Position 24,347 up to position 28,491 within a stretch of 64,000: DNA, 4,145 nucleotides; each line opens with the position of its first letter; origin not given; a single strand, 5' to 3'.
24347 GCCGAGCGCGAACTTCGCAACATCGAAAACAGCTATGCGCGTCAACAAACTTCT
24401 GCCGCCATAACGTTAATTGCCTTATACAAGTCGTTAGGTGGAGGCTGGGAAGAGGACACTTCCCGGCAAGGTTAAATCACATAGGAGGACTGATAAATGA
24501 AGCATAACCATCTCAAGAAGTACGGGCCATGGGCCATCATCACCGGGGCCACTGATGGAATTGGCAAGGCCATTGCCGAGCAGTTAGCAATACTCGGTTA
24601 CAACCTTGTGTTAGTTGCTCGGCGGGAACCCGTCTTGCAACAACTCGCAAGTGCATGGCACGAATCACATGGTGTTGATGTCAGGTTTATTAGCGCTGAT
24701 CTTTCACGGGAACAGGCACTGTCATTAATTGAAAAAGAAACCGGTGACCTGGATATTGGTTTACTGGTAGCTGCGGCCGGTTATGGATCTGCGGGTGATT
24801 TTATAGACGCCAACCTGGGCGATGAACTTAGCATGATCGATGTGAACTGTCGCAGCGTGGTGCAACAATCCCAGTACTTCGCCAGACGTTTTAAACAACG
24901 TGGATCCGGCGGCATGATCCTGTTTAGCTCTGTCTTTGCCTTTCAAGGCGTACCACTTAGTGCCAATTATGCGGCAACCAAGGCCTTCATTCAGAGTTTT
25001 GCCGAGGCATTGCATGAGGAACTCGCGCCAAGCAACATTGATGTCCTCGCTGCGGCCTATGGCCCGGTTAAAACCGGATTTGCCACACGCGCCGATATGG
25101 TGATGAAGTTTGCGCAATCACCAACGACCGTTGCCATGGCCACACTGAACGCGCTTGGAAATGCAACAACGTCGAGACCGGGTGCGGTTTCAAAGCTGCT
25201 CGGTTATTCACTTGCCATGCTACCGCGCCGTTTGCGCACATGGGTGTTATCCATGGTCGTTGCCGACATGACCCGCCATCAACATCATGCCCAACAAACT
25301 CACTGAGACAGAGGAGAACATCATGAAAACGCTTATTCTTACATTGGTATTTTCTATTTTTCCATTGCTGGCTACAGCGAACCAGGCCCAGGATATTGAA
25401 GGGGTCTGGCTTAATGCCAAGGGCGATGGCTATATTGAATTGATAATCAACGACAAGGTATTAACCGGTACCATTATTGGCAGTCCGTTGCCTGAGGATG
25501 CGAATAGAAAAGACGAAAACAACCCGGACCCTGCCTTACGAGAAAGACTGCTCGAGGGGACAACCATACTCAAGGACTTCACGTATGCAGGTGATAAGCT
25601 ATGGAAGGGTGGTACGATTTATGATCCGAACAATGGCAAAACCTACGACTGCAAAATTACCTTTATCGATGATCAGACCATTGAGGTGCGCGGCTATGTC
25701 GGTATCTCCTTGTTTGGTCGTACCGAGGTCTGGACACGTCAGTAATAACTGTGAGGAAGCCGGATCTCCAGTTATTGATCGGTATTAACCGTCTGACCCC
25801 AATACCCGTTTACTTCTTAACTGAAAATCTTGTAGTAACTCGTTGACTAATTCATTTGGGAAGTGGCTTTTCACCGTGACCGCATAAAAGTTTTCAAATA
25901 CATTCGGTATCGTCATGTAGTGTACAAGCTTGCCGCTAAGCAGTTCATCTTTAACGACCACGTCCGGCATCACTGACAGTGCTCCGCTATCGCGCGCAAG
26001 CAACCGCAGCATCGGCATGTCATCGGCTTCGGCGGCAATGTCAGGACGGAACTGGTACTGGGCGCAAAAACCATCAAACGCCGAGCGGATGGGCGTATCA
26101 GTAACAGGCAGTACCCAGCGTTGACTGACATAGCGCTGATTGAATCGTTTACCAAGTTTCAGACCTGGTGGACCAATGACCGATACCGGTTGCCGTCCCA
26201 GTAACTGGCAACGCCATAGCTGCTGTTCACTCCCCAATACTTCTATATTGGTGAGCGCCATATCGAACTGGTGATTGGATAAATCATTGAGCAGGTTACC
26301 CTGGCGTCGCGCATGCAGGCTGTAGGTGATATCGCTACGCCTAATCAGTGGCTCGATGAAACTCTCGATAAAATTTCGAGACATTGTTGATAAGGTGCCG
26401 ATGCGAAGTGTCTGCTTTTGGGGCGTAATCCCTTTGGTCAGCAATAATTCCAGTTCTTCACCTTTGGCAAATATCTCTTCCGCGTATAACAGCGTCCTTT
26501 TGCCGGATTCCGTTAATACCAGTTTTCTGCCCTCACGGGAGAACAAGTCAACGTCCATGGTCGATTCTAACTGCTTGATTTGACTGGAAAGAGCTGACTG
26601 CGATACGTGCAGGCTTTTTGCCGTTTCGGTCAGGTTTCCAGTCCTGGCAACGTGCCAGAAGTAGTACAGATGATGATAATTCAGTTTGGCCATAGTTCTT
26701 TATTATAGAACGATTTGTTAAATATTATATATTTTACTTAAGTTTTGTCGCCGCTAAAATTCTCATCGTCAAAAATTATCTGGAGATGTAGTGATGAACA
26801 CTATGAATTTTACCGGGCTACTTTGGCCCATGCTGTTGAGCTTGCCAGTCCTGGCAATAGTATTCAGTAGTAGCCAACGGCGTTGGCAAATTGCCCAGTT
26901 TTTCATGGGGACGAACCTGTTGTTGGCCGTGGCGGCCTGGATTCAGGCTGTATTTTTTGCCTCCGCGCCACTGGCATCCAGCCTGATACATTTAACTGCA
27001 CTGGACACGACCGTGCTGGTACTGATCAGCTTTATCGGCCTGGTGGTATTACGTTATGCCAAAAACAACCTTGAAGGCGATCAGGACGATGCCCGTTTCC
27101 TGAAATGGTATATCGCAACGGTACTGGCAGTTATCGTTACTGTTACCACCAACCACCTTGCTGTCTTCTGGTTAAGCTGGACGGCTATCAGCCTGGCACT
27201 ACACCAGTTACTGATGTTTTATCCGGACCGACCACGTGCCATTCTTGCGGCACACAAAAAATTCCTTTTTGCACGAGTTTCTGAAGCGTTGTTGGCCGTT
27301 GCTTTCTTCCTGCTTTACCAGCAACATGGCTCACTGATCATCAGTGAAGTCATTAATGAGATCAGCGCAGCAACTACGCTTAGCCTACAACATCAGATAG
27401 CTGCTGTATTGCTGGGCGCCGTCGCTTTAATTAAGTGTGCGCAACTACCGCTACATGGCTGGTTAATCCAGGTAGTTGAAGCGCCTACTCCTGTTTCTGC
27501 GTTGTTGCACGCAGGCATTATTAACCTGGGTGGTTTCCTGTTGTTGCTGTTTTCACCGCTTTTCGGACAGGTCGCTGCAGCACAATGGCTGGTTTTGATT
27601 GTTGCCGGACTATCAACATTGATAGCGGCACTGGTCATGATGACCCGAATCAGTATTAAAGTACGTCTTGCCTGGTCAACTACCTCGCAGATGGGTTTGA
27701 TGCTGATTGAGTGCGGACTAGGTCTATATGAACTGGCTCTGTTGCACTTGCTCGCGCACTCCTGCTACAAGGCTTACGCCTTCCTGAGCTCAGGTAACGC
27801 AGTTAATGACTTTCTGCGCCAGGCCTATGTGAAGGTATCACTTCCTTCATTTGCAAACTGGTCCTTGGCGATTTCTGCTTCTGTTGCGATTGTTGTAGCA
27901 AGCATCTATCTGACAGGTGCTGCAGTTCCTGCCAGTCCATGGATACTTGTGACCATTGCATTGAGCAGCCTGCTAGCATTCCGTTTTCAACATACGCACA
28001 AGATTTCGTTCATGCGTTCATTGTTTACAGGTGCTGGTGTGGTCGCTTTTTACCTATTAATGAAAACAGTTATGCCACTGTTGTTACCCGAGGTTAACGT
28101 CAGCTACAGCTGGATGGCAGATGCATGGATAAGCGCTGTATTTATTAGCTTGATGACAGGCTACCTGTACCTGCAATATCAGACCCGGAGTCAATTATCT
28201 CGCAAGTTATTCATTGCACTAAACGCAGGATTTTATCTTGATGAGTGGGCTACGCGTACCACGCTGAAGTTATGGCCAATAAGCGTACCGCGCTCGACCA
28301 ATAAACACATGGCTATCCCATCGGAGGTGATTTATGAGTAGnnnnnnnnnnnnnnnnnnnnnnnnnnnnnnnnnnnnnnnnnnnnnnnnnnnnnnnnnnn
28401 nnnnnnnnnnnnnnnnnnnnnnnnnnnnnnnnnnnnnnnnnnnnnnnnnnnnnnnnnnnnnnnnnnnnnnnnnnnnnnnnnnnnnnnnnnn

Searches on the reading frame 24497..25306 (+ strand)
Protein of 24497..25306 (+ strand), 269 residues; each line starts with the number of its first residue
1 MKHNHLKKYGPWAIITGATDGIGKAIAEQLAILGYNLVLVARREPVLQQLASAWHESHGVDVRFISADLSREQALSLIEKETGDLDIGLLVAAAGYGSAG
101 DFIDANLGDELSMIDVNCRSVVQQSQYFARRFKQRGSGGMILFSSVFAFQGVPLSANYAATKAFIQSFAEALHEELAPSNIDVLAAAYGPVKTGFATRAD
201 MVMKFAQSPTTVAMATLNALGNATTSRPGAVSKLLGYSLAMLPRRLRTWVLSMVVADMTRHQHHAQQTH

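Call 69: search_protein_families(library=pfam, proteins=[window:24497-25306:+])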
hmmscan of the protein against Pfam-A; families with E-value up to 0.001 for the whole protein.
window:24497-25306:+ (269 aa): 4 families
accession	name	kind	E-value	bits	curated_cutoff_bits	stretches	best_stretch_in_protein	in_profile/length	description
PF00106.31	adh_short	-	1.9e-36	125.8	26.6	1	12-197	2-188/195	short chain dehydrogenase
PF13561.12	adh_short_C2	-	1.3e-24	87.5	27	1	17-204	1-189/236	Enoyl-(Acyl carrier protein) reductase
PF08659.16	KR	-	2e-13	51.1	22.6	1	14-175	4-166/180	KR domain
PF01370.27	Epimerase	-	2e-05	24.6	20.9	1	14-191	2-176/240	NAD dependent epimerase/dehydratase family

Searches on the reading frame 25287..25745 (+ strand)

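Call 69: search_protein_families(library=pfam, proteins=[window:25287-25745:+])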
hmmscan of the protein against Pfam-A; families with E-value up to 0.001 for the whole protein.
window:25287-25745:+ (152 aa): 1 family
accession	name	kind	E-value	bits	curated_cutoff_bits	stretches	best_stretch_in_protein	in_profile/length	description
PF09917.15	DUF2147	-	1.6e-32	112.9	27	1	39-151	1-112/112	Uncharacterized protein conserved in bacteria (DUF2147)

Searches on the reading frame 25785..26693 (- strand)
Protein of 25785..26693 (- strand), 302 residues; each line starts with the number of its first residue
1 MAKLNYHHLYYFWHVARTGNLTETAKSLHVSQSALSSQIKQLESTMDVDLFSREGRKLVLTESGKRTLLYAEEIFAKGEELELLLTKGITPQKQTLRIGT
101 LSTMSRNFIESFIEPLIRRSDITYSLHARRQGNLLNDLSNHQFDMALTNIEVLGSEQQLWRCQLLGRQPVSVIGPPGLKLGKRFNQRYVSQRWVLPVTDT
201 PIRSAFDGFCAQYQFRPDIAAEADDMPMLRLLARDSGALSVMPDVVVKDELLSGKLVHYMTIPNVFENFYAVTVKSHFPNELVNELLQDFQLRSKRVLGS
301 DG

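Call 3: search_protein_families(library=pfam, proteins=[window:25785-26693:-])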
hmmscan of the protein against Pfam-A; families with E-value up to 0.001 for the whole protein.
window:25785-26693:- (302 aa): 3 families
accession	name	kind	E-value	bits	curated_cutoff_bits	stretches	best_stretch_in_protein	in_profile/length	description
PF00126.33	HTH_1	-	1.3e-20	73.5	26.6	1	7-65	2-60/60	Bacterial regulatory helix-turn-helix protein, lysR family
PF03466.25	LysR_substrate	-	6.2e-20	71.9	28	1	93-288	5-202/209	LysR substrate binding domain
PF13556.12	HTH_30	-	0.00058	20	27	0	16-56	10-50/59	PucR C-terminal helix-turn-helix domain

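Call 4: search_protein_families(library=ncbifam, proteins=[window:25785-26693:-])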
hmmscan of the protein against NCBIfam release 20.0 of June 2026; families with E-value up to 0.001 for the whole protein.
window:25785-26693:- (302 aa): 51 families (the best 25 are shown)
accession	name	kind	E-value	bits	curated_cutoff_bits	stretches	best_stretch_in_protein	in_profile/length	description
NF008284.0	PRK11062.1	equivalog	6.7e-30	104.3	219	1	1-275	1-274/299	transcriptional activator NhaR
NF053705.1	TransRegGltCGpos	equivalog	1.3e-29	103.4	350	1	6-272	3-271/300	glutamate biosynthesis transcriptional regulator GltC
NF008416.0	PRK11242.1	equivalog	6.4e-26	91.4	277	1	7-249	4-248/300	transcriptional regulator CynR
NF047354.1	trans_reg_GltC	equivalog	1.8e-23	83.5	300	1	8-151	5-148/290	glutamate biosynthesis transcriptional regulator GltC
NF047520.1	trans_act_CidR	equivalog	5.4e-23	81.6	415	1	6-249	3-247/292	cidABC operon transcriptional activator CidR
NF040786.1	LysR_Sec_metab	equivalog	2.7e-21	75.9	250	1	5-180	2-175/298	selenium metabolism-associated LysR family transcriptional regulator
TIGR03339.1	phn_lysR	subfamily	1e-20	74.2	341.1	1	10-151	3-142/279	aminoethylphosphonate catabolism associated LysR family transcriptional regulator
TIGR02424.1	TF_pcaQ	equivalog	2e-19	69.6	303.8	1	3-258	2-261/300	pca operon transcription factor PcaQ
NF007385.0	PRK09906.1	equivalog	8.9e-18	64.4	356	1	6-153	3-150/296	DNA-binding transcriptional regulator HcaR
NF008352.0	PRK11139.1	subfamily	9.1e-18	64.4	288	1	12-284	14-282/305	transcriptional regulator GcvA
NF007439.0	PRK09986.1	equivalog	9.7e-18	64.5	290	1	4-233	7-241/296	LysR family transcriptional regulator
NF008722.0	PRK11716.1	equivalog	1.7e-17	63.4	246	1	5-256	2-255/293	HTH-type transcriptional activator IlvY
NF047711.1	PutUtilRegPtrR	equivalog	2e-16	60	400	1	6-149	3-145/283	putrescine utilization regulator PtrR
NF040889.1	trans_reg_YeiE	equivalog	2.5e-16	59.8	480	1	7-280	6-276/288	DNA-binding transcriptional regulator YeiE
NF009326.0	PRK12681.1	equivalog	5.9e-15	55.5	436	1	7-148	4-148/324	HTH-type transcriptional regulator CysB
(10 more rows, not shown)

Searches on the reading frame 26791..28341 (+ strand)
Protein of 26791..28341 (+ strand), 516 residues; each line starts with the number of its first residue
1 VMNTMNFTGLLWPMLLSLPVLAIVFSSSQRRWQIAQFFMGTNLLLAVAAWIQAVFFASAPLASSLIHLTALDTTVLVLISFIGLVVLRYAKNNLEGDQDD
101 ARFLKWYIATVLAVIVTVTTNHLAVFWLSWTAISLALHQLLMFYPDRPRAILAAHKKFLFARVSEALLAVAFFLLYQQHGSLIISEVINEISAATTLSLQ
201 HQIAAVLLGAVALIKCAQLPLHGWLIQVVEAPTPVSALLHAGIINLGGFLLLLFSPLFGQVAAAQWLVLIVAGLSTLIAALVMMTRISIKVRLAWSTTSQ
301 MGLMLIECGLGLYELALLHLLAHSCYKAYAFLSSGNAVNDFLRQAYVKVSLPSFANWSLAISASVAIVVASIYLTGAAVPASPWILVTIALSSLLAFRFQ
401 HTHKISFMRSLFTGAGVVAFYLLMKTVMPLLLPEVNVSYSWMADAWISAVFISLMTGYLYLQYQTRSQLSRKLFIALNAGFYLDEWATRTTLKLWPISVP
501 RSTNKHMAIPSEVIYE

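Call 3: search_protein_families(library=pfam, proteins=[window:26791-28341:+])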
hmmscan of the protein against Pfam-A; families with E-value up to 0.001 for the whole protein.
window:26791-28341:+ (516 aa): 1 family
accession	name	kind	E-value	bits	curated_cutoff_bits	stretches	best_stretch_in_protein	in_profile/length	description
PF00361.26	Proton_antipo_M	-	1.5e-37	129.8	21.5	1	121-340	2-225/294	NADH:quinone oxidoreductase/Mrp antiporter, TM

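Call 4: search_protein_families(library=ncbifam, proteins=[window:26791-28341:+])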
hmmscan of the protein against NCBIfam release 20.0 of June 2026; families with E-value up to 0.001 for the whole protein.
window:26791-28341:+ (516 aa): 32 families (the best 25 are shown)
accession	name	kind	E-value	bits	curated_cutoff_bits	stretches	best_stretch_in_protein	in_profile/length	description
NF006029.0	PRK08168.1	equivalog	6.1e-158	527.1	380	1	14-507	19-509/520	NADH-quinone oxidoreductase subunit L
NF005141.0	PRK06590.1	equivalog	2.2e-52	178.8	556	1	40-339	55-352/615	NADH-quinone oxidoreductase subunit L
NF006373.0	PRK08601.1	equivalog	1.7e-48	166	377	1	11-396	13-393/510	NADH dehydrogenase subunit 5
TIGR01974.1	NDH_I_L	subfamily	4.1e-48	164.7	407.5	1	63-422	75-432/630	NADH-quinone oxidoreductase subunit L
NF005626.0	PRK07376.1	equivalog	8.1e-34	116.9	963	1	60-339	84-365/675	NAD(P)H-quinone oxidoreductase subunit 5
NF009287.0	PRK12647.1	equivalog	1.8e-31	109.5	937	1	70-336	76-345/773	putative monovalent cation/H+ antiporter subunit A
NF009290.0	PRK12650.1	equivalog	4.4e-29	101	980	1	38-335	50-347/966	DUF4040 family protein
NF009286.0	PRK12646.1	equivalog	9.9e-28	97.1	1063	1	67-311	75-320/800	DUF4040 family protein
TIGR00940.1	2a6301s01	subfamily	8.2e-26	90.5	920.45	1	75-346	80-346/793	monovalent cation:proton antiporter subunit A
NF009285.0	PRK12645.1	equivalog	1.6e-25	89.5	1028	1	70-316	78-325/804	Na+/H+ antiporter subunit A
NF009284.0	PRK12644.1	equivalog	7.5e-25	87.2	962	1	45-335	55-340/975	Na+/H+ antiporter subunit A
NF009289.0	PRK12649.1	equivalog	4.9e-24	84.7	1117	1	66-336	76-356/789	putative monovalent cation/H+ antiporter subunit A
NF009288.0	PRK12648.1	equivalog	6.8e-24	84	1104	1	66-335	72-344/954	monovalent cation/H+ antiporter subunit A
NF005633.0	PRK07390.1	subfamily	7.6e-23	80.9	676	1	66-344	85-363/613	NAD(P)H-quinone oxidoreductase subunit F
TIGR01960.1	ndhF3_CO2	subfamily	7.9e-22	77.5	588.7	1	65-376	84-391/606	NAD(P)H dehydrogenase, subunit NdhF3 family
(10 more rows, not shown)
